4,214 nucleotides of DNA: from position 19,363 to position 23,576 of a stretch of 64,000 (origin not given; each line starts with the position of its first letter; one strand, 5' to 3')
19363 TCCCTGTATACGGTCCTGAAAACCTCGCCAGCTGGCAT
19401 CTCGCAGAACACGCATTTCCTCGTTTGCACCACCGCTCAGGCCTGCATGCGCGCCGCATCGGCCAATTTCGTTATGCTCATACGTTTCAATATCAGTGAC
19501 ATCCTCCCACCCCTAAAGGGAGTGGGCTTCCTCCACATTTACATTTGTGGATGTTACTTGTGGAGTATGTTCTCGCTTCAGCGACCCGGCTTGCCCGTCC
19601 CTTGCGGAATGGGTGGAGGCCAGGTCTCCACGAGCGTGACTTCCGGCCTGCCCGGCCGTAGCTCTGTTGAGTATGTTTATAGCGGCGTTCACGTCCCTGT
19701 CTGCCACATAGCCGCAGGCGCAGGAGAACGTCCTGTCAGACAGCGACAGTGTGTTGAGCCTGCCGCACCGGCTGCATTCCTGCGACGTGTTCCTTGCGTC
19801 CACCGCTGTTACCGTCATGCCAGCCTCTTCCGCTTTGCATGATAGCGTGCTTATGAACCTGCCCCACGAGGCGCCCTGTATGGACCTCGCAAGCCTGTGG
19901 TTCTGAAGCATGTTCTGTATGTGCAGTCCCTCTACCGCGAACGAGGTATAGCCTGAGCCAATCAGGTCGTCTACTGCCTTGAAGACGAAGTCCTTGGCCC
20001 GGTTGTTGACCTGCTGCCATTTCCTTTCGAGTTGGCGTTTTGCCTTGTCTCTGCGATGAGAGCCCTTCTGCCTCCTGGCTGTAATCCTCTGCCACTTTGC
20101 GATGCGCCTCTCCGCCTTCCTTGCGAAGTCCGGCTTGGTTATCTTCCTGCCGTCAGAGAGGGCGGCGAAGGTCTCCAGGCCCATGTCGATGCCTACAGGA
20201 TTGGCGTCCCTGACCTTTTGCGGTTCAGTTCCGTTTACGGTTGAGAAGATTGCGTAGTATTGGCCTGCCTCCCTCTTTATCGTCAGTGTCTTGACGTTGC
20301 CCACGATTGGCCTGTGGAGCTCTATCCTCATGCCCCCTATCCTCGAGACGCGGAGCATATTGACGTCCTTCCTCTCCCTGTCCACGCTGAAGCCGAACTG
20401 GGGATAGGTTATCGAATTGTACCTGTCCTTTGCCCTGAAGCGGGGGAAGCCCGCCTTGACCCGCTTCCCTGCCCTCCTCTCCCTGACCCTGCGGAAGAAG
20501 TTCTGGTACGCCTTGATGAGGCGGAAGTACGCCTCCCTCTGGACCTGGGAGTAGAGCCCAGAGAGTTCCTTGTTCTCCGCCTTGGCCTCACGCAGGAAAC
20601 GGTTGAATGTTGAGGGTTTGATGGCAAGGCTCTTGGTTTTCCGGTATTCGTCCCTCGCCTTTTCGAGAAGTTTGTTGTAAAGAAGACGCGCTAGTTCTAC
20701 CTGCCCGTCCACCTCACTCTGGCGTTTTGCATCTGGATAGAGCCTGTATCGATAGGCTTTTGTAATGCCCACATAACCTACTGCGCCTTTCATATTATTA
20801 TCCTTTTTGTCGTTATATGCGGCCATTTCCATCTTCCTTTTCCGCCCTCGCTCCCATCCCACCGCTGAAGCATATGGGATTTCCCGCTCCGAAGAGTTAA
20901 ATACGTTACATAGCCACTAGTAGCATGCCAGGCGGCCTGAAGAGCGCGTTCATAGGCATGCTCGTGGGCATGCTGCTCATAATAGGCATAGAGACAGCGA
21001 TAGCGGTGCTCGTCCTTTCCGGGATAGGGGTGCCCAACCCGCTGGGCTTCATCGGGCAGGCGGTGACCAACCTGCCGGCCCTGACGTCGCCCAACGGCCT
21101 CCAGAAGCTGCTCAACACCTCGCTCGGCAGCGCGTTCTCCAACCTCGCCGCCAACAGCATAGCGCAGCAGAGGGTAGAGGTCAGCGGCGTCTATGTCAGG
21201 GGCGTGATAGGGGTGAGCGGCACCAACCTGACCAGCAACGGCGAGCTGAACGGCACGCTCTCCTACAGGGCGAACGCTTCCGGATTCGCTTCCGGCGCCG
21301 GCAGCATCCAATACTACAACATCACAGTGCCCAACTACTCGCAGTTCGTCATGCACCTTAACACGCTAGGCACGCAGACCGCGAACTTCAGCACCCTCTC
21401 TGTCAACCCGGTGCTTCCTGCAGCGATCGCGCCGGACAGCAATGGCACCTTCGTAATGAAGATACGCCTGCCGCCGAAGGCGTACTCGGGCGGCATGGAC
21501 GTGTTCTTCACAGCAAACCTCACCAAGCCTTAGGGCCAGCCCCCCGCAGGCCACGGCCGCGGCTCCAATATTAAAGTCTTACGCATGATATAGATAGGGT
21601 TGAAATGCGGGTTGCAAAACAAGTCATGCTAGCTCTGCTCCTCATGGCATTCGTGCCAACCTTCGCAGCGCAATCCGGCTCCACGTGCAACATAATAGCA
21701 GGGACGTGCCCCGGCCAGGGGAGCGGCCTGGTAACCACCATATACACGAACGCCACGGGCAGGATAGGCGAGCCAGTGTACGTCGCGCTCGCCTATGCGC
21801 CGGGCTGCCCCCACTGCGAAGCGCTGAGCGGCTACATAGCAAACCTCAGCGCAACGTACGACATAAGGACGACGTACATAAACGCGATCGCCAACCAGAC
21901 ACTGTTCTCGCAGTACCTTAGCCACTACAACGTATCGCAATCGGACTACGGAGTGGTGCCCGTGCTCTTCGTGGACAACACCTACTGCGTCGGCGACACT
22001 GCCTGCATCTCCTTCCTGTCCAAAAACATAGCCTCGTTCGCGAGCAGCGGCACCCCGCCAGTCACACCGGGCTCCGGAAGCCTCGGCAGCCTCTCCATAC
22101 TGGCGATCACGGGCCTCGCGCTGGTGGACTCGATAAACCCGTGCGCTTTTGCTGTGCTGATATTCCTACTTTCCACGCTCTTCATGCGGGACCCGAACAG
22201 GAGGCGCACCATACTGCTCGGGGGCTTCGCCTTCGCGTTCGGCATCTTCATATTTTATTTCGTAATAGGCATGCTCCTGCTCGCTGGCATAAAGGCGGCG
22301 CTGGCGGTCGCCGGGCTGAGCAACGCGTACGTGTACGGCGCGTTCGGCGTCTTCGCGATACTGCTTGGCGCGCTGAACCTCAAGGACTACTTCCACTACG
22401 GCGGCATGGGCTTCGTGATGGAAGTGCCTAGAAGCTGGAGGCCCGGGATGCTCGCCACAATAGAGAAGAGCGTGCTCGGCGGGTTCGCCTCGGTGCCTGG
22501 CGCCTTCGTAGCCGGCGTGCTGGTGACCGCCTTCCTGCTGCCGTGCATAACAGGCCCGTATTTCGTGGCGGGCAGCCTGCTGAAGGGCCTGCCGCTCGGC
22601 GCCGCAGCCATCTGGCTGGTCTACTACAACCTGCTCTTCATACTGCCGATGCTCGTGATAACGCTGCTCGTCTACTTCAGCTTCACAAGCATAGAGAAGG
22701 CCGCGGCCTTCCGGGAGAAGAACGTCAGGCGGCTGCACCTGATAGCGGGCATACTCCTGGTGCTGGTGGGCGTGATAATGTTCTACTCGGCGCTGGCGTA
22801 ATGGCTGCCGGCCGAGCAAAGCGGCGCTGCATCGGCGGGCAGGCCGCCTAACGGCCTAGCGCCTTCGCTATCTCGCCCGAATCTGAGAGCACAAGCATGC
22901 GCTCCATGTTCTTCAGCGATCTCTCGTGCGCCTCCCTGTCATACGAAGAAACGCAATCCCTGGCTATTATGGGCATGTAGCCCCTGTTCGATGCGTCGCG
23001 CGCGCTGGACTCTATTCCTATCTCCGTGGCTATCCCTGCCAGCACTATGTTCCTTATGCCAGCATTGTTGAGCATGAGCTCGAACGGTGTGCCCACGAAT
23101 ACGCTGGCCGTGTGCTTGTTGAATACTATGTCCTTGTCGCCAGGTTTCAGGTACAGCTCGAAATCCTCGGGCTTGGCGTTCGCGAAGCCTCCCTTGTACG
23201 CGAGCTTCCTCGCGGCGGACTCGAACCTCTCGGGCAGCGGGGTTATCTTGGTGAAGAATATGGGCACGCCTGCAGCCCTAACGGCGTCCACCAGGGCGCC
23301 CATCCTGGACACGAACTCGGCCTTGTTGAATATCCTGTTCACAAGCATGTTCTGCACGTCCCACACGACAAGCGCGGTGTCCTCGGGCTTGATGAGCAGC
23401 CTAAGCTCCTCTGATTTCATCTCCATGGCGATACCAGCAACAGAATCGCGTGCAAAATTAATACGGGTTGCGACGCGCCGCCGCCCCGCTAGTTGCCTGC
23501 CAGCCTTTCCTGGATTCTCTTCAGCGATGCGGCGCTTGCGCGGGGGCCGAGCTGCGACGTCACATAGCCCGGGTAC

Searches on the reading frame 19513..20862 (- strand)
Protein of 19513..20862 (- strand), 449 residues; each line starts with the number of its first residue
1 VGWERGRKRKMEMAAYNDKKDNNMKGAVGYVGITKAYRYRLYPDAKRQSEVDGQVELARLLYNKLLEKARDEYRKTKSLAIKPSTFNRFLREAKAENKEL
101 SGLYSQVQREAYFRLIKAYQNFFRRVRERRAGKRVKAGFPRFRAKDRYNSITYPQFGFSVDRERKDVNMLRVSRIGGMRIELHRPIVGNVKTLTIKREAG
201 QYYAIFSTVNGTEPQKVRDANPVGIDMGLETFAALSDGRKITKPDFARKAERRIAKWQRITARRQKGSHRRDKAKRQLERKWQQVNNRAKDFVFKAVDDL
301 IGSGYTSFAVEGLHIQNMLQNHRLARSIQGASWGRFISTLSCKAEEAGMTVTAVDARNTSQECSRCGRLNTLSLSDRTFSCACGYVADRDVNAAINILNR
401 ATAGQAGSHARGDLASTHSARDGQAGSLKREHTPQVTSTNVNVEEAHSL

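Call 45: search_protein_families(library=pfam, proteins=[window:19513-20862:-], max_evalue=0.0001)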
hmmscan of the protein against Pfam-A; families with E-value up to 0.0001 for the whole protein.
window:19513-20862:- (449 aa): 3 families
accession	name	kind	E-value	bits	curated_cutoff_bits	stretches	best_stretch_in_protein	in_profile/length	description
PF07282.18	Cas12f1-like_TNB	-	4.8e-23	81.5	26.3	1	333-397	1-60/60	Cas12f1-like, TNB domain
PF01385.25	OrfB_IS605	-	7.8e-21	75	30.5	1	211-321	7-119/120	Probable transposase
PF12323.14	HTH_OrfB_IS605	-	1.1e-07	31.6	21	1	34-77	3-46/47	Helix-turn-helix domain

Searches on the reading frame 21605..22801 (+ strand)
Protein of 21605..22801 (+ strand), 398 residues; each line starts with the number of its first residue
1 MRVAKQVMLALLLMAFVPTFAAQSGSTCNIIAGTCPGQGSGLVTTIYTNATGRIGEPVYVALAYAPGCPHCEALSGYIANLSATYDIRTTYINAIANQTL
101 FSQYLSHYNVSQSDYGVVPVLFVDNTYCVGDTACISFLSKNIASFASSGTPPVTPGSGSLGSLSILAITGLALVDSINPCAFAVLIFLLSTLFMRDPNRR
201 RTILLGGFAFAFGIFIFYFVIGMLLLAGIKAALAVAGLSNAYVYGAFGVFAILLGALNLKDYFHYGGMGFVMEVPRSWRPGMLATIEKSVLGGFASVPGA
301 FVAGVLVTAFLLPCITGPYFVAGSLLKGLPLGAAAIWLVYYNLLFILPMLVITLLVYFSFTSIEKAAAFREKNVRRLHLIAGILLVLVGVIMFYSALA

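Call 50: search_protein_families(library=pfam, proteins=[window:21605-22801:+], max_evalue=0.0001)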
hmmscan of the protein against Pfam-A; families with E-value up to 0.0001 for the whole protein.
window:21605-22801:+ (398 aa): 1 family
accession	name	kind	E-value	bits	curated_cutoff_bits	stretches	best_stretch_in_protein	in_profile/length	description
PF11139.14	SfLAP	-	3.7e-10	40.1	35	1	168-397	1-212/213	Sap, sulfolipid-1-addressing protein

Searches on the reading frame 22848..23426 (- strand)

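Call 50: search_protein_families(library=pfam, proteins=[window:22848-23426:-], max_evalue=0.0001)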
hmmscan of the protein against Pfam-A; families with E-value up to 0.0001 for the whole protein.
window:22848-23426:- (192 aa): 1 family
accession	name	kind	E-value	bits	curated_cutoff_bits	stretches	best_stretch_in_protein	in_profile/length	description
PF00857.26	Isochorismatase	-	3.5e-38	131.8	27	1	17-179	1-169/175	Isochorismatase domain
